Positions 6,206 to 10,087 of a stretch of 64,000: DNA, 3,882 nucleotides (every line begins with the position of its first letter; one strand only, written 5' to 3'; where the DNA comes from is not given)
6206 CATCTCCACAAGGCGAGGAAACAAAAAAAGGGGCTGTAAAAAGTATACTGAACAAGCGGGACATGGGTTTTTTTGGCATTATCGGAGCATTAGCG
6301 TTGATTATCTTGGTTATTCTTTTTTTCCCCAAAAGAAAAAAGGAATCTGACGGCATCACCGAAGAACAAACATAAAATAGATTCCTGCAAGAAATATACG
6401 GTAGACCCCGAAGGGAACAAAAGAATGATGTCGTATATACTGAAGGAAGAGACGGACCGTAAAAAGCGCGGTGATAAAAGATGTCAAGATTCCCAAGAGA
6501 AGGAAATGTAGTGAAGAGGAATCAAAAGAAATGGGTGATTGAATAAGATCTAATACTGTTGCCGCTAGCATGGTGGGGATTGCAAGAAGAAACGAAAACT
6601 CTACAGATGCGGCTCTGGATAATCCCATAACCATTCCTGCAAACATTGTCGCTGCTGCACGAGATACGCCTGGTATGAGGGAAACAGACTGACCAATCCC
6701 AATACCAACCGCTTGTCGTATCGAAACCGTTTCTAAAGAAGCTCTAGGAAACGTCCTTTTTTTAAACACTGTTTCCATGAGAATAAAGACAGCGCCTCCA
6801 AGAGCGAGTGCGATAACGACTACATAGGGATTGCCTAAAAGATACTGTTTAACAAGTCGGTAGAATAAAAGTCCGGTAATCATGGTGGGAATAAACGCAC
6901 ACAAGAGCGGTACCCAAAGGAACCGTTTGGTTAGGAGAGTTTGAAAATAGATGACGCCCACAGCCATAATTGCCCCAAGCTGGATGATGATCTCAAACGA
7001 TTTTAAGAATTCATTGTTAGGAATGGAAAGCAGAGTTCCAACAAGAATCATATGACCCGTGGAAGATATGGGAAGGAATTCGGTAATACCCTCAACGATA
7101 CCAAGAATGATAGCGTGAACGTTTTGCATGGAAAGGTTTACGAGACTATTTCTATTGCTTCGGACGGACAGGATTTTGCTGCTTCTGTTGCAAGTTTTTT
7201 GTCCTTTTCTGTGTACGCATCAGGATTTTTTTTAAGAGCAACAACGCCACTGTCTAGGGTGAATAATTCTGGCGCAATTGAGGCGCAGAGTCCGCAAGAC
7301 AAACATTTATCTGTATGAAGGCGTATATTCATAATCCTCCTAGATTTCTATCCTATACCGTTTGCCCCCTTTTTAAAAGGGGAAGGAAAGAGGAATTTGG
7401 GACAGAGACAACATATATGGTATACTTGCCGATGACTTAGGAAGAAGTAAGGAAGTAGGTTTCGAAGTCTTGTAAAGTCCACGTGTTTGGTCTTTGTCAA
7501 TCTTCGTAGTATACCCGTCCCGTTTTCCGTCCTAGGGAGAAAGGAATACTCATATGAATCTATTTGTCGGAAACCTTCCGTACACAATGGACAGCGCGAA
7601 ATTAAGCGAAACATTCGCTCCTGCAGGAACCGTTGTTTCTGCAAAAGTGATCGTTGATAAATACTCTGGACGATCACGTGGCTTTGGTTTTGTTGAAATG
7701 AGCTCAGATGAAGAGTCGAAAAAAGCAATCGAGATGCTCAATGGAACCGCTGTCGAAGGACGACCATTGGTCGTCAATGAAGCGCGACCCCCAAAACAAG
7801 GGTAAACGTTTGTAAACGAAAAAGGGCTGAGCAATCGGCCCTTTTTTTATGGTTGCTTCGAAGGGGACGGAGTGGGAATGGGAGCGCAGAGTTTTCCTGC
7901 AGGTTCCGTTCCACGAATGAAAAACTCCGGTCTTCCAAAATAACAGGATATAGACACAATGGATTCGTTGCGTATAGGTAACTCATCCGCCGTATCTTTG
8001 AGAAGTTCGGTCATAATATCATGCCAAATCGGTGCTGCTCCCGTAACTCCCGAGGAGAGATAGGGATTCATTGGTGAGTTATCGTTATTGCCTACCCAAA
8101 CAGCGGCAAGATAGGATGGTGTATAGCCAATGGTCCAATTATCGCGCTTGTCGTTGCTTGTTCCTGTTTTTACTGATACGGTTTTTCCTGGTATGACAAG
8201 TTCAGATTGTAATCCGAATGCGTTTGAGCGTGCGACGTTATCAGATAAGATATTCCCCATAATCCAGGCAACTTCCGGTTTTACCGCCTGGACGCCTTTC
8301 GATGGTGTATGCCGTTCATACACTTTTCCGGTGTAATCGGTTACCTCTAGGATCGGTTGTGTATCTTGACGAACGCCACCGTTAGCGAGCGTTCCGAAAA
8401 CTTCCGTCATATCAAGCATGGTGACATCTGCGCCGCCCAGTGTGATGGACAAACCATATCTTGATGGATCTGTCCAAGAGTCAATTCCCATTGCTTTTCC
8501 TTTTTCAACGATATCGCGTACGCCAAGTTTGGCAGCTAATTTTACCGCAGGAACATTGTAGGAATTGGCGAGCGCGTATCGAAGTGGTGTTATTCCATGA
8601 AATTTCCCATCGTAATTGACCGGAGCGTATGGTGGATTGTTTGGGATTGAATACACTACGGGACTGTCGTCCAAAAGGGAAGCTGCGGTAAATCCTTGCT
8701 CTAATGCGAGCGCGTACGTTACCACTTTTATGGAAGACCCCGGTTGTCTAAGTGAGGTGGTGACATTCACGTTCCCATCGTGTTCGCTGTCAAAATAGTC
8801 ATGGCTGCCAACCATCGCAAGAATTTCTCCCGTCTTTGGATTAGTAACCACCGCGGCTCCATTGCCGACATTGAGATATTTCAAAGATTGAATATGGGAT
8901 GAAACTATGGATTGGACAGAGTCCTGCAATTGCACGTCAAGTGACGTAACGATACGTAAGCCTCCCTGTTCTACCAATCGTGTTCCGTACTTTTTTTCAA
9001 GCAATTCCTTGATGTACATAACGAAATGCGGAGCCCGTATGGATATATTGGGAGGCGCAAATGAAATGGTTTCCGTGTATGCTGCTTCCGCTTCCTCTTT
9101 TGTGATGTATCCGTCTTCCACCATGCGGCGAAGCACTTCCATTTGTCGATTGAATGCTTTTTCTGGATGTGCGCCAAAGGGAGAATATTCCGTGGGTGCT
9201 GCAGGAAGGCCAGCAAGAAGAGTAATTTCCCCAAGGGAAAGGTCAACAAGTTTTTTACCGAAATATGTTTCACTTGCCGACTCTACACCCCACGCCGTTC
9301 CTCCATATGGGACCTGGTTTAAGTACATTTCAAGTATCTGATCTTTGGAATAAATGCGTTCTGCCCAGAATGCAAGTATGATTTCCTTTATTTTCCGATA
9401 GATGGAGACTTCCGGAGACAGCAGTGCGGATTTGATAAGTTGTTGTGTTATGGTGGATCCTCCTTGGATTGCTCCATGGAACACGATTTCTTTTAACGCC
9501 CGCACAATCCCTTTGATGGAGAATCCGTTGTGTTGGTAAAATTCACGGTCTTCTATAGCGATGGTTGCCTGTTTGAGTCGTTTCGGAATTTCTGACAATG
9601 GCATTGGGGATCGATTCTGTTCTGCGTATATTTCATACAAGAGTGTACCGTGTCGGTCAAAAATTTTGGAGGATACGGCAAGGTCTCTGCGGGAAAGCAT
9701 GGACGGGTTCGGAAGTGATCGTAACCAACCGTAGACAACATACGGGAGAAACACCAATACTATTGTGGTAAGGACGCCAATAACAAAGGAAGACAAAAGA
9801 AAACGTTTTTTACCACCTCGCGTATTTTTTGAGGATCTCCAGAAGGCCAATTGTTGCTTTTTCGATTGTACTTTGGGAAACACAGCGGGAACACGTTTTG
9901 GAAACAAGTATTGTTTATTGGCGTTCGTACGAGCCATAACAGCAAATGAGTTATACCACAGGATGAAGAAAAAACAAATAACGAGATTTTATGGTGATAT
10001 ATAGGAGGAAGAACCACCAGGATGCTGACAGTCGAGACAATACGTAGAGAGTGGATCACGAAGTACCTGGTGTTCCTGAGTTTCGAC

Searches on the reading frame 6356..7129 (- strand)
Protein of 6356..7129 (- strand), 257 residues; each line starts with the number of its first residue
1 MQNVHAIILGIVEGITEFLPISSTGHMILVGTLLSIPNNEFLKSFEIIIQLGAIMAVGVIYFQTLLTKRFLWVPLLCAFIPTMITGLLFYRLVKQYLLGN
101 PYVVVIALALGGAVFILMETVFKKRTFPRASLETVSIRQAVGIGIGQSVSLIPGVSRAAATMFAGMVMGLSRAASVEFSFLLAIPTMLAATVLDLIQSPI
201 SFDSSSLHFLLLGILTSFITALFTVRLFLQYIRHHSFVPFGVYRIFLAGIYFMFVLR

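Call 56: search_protein_families(library=pfam, proteins=[window:6356-7129:-], max_evalue=0.0001)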
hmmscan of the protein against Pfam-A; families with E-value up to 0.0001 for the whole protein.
window:6356-7129:- (257 aa): 1 family
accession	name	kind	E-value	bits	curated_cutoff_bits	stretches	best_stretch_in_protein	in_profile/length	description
PF02673.24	BacA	-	1.8e-68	231.5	33.4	1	6-249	1-256/257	Bacitracin resistance protein BacA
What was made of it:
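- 6356..7129 (-): Context: undecaprenyl-diphosphatase (BacA/UppP), which supplies polyprenyl phosphate. Pfam PF02673, E 1.8e-68 (call 56).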

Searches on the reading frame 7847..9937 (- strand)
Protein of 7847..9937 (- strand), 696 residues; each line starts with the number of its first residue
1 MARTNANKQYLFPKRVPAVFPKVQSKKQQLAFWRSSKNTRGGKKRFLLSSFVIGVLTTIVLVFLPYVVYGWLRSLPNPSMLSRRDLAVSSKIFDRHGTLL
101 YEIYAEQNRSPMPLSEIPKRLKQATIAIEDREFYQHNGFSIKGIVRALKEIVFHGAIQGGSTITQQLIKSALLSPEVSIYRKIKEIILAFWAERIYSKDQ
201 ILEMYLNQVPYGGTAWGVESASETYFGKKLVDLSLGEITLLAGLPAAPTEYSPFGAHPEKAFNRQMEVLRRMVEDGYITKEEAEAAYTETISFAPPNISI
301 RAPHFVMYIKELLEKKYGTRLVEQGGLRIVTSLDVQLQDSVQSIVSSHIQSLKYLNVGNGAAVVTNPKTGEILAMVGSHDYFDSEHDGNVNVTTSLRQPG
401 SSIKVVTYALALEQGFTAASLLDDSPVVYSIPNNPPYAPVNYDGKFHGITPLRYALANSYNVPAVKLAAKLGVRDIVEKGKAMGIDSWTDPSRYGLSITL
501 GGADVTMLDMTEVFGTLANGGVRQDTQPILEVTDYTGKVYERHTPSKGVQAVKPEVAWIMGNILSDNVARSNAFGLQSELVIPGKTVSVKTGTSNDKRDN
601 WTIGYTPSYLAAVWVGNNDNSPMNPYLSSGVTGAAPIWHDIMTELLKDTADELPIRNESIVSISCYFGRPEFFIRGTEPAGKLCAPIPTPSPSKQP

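Call 56: search_protein_families(library=pfam, proteins=[window:7847-9937:-], max_evalue=0.0001)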
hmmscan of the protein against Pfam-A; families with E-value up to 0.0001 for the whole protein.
window:7847-9937:- (696 aa): 2 families
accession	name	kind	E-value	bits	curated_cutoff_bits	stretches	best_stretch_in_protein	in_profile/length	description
PF00912.28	Transgly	-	1.2e-58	197.9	27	1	97-272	2-177/178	Transglycosylase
PF00905.27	Transpeptidase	-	5.4e-28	98.5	22.1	1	360-642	1-298/299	Penicillin binding protein transpeptidase domain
